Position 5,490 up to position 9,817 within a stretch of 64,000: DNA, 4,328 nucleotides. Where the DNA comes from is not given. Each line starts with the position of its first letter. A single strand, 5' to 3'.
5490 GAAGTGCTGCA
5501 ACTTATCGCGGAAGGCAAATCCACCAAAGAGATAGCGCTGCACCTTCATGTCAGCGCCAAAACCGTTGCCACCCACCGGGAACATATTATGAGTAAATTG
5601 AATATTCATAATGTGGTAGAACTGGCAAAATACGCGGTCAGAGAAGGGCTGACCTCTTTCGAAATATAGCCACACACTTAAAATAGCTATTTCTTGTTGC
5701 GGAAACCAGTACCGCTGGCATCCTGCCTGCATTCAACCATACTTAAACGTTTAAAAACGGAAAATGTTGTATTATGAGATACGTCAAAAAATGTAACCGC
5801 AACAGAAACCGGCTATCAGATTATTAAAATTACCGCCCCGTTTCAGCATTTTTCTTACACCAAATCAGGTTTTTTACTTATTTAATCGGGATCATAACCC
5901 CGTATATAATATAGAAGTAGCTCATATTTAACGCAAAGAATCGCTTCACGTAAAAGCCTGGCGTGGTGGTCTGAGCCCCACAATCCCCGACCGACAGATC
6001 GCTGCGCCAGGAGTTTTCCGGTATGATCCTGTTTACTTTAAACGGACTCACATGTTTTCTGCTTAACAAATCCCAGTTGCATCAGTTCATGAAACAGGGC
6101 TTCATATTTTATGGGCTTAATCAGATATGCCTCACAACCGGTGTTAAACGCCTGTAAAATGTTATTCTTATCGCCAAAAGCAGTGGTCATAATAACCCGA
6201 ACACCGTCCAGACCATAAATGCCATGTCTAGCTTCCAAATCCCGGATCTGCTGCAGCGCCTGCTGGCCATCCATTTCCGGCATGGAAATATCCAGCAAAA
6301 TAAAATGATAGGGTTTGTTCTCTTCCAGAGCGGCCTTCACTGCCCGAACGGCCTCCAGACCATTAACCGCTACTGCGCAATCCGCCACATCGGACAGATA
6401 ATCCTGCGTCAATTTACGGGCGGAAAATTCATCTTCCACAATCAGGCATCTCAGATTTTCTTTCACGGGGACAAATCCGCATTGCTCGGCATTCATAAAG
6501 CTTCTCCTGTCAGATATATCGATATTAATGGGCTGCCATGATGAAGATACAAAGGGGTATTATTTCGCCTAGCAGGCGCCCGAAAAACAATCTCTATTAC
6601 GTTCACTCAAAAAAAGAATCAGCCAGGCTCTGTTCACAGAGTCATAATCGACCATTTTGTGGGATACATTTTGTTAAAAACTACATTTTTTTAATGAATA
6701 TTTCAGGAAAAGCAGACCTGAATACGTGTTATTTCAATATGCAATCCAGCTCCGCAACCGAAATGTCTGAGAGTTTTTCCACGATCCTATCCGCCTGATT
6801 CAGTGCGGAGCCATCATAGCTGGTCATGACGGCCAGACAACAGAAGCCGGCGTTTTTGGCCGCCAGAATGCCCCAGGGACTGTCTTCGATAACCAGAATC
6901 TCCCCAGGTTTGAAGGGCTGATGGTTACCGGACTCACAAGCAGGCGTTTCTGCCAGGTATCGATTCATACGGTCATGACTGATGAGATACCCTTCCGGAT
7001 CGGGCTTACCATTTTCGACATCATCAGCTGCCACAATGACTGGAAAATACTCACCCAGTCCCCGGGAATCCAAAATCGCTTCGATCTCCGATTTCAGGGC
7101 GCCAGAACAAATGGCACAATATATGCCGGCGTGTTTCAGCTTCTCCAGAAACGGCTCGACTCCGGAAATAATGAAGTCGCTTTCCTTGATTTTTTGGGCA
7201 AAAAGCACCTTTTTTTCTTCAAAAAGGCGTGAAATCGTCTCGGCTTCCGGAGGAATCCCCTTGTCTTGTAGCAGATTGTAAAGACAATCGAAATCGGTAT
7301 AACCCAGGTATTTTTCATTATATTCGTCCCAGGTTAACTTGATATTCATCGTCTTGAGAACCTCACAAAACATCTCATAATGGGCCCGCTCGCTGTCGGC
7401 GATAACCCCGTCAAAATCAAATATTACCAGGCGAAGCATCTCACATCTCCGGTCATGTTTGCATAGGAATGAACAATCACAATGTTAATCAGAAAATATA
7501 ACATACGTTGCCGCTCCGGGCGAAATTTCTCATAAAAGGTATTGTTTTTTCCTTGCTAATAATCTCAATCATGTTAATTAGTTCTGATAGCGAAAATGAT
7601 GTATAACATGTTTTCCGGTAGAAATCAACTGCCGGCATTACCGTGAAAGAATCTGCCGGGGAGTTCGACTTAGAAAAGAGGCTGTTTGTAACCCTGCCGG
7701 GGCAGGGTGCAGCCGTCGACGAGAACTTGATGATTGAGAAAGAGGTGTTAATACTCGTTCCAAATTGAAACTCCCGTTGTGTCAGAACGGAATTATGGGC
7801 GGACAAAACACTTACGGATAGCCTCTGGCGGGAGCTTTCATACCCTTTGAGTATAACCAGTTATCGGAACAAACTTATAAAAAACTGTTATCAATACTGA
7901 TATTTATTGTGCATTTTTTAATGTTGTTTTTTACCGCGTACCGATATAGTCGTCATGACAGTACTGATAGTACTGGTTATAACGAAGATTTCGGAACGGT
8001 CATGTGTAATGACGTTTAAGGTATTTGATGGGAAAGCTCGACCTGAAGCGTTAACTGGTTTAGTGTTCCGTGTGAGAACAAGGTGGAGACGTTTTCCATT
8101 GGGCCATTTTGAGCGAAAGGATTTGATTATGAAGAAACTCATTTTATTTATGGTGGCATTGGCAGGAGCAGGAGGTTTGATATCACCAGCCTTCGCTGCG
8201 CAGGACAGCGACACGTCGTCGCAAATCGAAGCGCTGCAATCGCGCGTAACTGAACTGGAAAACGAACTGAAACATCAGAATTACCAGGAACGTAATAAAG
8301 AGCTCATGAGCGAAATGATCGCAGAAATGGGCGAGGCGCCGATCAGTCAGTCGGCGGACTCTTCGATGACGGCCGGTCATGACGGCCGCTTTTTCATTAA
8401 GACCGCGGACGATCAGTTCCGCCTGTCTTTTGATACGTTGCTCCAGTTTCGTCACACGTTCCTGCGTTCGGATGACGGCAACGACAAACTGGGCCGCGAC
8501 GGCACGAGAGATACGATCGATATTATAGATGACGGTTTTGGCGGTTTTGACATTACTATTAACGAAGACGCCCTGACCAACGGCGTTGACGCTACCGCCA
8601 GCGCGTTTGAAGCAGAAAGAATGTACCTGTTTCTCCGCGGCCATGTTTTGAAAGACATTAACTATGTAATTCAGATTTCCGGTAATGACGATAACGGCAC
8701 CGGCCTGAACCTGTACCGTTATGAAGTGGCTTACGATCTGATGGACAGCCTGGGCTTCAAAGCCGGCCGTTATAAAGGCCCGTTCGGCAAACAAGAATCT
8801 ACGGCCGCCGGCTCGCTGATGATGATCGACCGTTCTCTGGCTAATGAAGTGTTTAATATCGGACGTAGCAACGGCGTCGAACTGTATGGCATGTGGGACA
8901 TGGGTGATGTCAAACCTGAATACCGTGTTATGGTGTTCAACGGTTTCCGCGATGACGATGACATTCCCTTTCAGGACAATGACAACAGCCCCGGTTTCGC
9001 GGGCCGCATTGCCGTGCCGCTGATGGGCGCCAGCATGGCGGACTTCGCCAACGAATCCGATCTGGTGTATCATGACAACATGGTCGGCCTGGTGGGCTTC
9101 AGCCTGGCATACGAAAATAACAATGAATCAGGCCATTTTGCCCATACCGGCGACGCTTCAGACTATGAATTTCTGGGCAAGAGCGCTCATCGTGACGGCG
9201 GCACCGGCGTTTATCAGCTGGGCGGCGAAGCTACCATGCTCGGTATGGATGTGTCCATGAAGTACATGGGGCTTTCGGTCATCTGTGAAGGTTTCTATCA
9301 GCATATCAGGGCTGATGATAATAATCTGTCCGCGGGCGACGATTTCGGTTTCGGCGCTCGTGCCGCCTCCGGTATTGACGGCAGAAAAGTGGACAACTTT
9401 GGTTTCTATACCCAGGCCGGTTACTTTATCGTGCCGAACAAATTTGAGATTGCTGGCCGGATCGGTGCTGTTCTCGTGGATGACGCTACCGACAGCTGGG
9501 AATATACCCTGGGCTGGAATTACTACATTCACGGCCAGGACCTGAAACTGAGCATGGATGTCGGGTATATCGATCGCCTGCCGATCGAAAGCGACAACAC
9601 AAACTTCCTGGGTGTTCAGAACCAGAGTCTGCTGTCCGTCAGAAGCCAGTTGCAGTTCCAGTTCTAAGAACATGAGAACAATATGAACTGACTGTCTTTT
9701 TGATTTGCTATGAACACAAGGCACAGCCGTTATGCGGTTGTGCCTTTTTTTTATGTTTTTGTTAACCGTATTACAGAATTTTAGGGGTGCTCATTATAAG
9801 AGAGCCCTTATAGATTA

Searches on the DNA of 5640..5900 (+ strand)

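Call 38: search_rna_families(source=window, start=5640, end=5900, threshold=evalue, max_evalue=10)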
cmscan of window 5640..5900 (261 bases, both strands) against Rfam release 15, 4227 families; matches with E-value up to 10: 0.
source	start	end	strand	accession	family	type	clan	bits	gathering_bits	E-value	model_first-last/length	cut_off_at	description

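Call 60: search_dna_similar(query=window:5680-5825:+, collection=plasmids, mode=distant, max_evalue=0.01, max_rows=10)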
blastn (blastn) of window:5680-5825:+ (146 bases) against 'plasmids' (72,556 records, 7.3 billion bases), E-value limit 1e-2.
No match.

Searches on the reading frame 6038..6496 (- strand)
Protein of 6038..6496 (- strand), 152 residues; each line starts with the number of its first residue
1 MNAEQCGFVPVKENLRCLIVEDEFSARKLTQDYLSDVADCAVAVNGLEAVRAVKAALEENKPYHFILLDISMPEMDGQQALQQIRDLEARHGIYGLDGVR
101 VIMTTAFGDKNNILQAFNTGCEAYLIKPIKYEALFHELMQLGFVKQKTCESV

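Call 10: search_protein_families(library=ncbifam, proteins=[window:6038-6496:-])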
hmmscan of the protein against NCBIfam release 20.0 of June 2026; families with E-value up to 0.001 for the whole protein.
window:6038-6496:- (152 aa): 75 families (the best 25 are shown)
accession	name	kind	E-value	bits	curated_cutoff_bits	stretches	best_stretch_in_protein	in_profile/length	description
TIGR02875.1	spore_0_A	equivalog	2.5e-14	53.2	200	1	14-142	2-122/262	sporulation transcription factor Spo0A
NF008318.0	PRK11107.1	equivalog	2.3e-12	45.8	890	1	12-140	665-783/920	two-component sensor histidine kinase BarA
NF008469.0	PRK11361.1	equivalog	2.4e-12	46.3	714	1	15-134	5-112/461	acetoacetate metabolism transcriptional regulator AtoC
NF007901.0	PRK10610.1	equivalog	6.5e-12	45.7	189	1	13-137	4-119/129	chemotaxis response regulator CheY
NF007135.0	PRK09581.1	equivalog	1.4e-11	43.9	474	1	16-142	4-120/457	PleD family two-component system response regulator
NF008677.0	PRK11697.1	equivalog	1.7e-11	43.9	246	1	15-141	2-115/238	two-component system response regulator BtsR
NF041367.1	CheY_Halo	equivalog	2.9e-11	43.7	200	1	18-138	2-110/114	chemotaxis protein CheY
NF051850.1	RespRegRprY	equivalog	4.3e-11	42.7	370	1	12-135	2-113/234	response regulator transcription factor RprY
NF007935.0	PRK10651.1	equivalog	4.6e-11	42.3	250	1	12-140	4-122/216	two-component system response regulator NarL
TIGR01387.1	cztR_silR_copR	subfamily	7.1e-11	42.2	279.2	1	18-136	2-108/218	heavy metal response regulator transcription factor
NF007689.0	PRK10365.1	equivalog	1.4e-10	40.6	760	1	12-140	3-119/441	sigma-54-dependent response regulator transcription factor ZraR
NF007969.0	PRK10693.1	equivalog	1.8e-10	40.4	329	1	16-132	9-113/337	two-component system response regulator RssB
NF001965.0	PRK00742.1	subfamily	4.3e-10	39.3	293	1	14-130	3-110/357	chemotaxis-specific protein-glutamate methyltransferase CheB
NF047465.1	hybrid_HK_LvrA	exception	5.7e-10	37.8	1200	1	13-145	466-587/819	hybrid histidine kinase/response regulator LvrA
NF045901.1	HisKinLetSLeg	equivalog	6.6e-10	37.6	1650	1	16-141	673-788/906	two-component system sensor histidine kinase LetS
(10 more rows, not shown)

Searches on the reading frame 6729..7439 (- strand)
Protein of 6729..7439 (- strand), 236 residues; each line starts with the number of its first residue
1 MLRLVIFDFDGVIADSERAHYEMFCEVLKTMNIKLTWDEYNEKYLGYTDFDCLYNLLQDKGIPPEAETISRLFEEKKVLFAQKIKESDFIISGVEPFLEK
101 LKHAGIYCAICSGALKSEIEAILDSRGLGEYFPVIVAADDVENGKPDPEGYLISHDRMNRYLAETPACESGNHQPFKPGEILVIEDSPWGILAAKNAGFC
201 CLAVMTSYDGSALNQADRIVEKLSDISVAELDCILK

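Call 10: search_protein_families(library=ncbifam, proteins=[window:6729-7439:-])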
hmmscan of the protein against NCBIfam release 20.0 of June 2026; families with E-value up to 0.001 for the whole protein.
window:6729-7439:- (236 aa): 26 families (the best 25 are shown)
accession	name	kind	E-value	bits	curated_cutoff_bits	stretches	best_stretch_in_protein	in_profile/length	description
TIGR02009.1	PGMB-YQAB-SF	subfamily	2.7e-29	102.7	153.35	1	5-204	4-186/186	beta-phosphoglucomutase family hydrolase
TIGR01990.1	bPGM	equivalog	2.6e-23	83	189.4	1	3-204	2-186/187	beta-phosphoglucomutase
NF053653.1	InDiPhoBT2121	equivalog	7.3e-22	78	245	1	3-207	2-189/216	inorganic diphosphatase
NF008087.0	PRK10826.1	equivalog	3.1e-15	56.4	191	1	3-204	8-191/222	hexitol phosphatase HxpB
TIGR01449.2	PGP_bact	equivalog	1.2e-13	51.1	180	1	5-225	1-208/213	phosphoglycolate phosphatase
TIGR01422.2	phosphonatase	equivalog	1.2e-13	50.9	220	1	3-216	2-211/251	phosphonoacetaldehyde hydrolase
NF009695.0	PRK13222.1-2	equivalog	5.2e-13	49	225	1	3-226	7-218/226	phosphoglycolate phosphatase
NF008610.0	PRK11587.1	equivalog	1.5e-12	47.3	282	1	5-230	6-207/219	sugar phosphatase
NF008000.0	PRK10725.1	equivalog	2e-12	47.6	215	1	108-202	105-183/188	fructose-1-phosphate/6-phosphogluconate phosphatase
NF009804.0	PRK13288.1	equivalog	2.1e-12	47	218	1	2-226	3-206/215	pyrophosphatase PpaX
NF009694.0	PRK13222.1-1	equivalog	8.2e-12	45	415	1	59-226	82-235/252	phosphoglycolate phosphatase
TIGR01509.1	HAD-SF-IA-v3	subfamily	1.5e-11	44.7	29.4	0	176-200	126-150/154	HAD-IA family hydrolase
NF009697.0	PRK13222.1-4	equivalog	5.8e-11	42.2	327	1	2-150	7-155/232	phosphoglycolate phosphatase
NF046057.1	bifunc_MtlD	equivalog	8.2e-11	41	800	1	5-203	10-190/683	bifunctional mannitol-1-phosphate dehydrogenase/phosphatase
TIGR03351.1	PhnX-like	hypoth_equivalog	1.1e-08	35.3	218.9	1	3-149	2-149/220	phosphonatase-like hydrolase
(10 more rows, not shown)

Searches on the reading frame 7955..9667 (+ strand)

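Call 42: search_protein_families(library=pfam, max_evalue=0.00001, proteins=[window:7955-9667:+])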
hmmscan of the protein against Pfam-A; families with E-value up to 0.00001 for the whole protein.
window:7955-9667:+ (570 aa): 1 family
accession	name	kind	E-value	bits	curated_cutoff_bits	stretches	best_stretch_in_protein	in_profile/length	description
PF07396.17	Porin_O_P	-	2.2e-12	47.3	20.9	0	471-568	254-370/370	Phosphate-selective porin O and P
